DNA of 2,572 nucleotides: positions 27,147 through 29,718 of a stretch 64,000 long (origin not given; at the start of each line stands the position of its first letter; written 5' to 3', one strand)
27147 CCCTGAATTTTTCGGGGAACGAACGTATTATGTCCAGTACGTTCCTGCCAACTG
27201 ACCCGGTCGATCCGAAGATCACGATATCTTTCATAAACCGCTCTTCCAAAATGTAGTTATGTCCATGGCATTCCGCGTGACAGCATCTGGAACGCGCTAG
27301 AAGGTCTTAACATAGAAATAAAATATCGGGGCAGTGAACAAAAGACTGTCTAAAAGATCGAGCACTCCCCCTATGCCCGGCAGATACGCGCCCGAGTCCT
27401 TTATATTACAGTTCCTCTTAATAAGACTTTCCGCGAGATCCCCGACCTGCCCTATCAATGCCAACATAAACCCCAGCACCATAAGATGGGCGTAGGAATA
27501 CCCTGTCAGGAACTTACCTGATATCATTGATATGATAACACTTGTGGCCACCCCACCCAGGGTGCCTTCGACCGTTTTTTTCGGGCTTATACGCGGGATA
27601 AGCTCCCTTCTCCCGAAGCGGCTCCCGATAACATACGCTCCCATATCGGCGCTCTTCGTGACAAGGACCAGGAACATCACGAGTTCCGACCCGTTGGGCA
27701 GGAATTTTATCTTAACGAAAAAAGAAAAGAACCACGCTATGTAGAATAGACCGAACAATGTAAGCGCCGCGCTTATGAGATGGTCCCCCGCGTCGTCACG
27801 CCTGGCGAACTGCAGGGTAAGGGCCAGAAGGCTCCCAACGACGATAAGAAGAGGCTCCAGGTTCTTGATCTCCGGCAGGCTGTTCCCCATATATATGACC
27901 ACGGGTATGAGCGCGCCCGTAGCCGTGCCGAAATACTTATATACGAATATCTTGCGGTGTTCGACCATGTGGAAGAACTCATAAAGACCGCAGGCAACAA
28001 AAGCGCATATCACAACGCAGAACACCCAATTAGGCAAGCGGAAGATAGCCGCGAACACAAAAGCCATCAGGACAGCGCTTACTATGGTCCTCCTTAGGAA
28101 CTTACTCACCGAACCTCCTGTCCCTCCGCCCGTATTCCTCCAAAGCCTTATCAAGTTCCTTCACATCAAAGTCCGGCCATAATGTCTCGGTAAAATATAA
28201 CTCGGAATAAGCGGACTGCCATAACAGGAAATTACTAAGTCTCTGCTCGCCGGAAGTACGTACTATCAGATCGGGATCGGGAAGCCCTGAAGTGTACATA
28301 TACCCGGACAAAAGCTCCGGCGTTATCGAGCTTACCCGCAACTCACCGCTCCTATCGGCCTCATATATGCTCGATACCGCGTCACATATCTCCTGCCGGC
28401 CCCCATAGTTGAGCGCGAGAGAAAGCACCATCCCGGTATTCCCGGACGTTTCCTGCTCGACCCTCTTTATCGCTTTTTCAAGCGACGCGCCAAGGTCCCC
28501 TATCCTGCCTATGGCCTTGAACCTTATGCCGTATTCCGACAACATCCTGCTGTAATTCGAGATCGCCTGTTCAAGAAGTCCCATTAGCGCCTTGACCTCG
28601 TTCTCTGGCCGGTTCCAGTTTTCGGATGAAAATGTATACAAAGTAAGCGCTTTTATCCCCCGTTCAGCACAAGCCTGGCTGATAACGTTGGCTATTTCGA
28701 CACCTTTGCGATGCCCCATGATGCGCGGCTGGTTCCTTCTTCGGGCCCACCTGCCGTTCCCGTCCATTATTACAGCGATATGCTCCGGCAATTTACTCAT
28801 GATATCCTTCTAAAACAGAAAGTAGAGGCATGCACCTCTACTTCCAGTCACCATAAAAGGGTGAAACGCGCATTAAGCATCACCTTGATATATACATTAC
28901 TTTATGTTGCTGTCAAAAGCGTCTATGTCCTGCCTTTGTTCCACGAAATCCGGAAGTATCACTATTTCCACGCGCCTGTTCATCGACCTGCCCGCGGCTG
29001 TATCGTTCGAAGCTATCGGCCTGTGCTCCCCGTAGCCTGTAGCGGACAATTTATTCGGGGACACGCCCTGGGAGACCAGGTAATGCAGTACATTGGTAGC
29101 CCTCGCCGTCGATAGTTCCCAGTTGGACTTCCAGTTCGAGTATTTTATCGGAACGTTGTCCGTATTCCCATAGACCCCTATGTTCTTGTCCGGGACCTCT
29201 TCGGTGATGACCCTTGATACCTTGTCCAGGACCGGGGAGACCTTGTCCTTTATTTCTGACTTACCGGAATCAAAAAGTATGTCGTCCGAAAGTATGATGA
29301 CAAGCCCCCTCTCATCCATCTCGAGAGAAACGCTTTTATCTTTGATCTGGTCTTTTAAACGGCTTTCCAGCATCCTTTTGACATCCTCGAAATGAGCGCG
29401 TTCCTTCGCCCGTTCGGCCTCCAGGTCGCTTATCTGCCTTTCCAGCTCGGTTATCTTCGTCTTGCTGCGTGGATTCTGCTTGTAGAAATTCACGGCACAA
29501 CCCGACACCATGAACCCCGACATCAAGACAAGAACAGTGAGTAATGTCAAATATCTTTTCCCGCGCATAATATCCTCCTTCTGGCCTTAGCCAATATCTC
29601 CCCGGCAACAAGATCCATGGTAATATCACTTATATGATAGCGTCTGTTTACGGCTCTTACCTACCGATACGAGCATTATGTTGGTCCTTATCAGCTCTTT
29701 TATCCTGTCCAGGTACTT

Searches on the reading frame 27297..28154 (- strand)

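Call 70: search_protein_families(library=pfam, proteins=[window:27297-28154:-], max_evalue=0.00001)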
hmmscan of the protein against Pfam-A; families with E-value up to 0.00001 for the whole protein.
window:27297-28154:- (285 aa): 1 family
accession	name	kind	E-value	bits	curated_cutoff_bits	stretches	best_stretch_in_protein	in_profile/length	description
PF01148.25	CTP_transf_1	-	1.3e-60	205.9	24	1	22-285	3-264/264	Cytidylyltransferase family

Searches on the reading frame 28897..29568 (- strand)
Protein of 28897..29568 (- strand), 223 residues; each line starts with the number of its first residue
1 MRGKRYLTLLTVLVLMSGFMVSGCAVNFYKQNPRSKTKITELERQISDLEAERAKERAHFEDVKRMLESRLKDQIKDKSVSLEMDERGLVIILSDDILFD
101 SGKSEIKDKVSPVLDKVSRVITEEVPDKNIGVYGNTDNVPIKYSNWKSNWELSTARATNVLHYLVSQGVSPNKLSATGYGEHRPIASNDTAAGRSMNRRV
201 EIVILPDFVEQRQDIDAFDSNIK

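Call 32: search_protein_families(library=pfam, proteins=[window:28897-29568:-], max_evalue=0.001)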
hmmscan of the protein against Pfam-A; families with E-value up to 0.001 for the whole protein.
window:28897-29568:- (223 aa): 2 families
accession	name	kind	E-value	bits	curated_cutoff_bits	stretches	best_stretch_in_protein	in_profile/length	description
PF00691.25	OmpA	-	9.6e-21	74.4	27.2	1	98-198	1-98/98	OmpA family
PF06305.16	LapA_dom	-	0.00069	19.9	28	0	7-53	19-63/64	Lipopolysaccharide assembly protein A domain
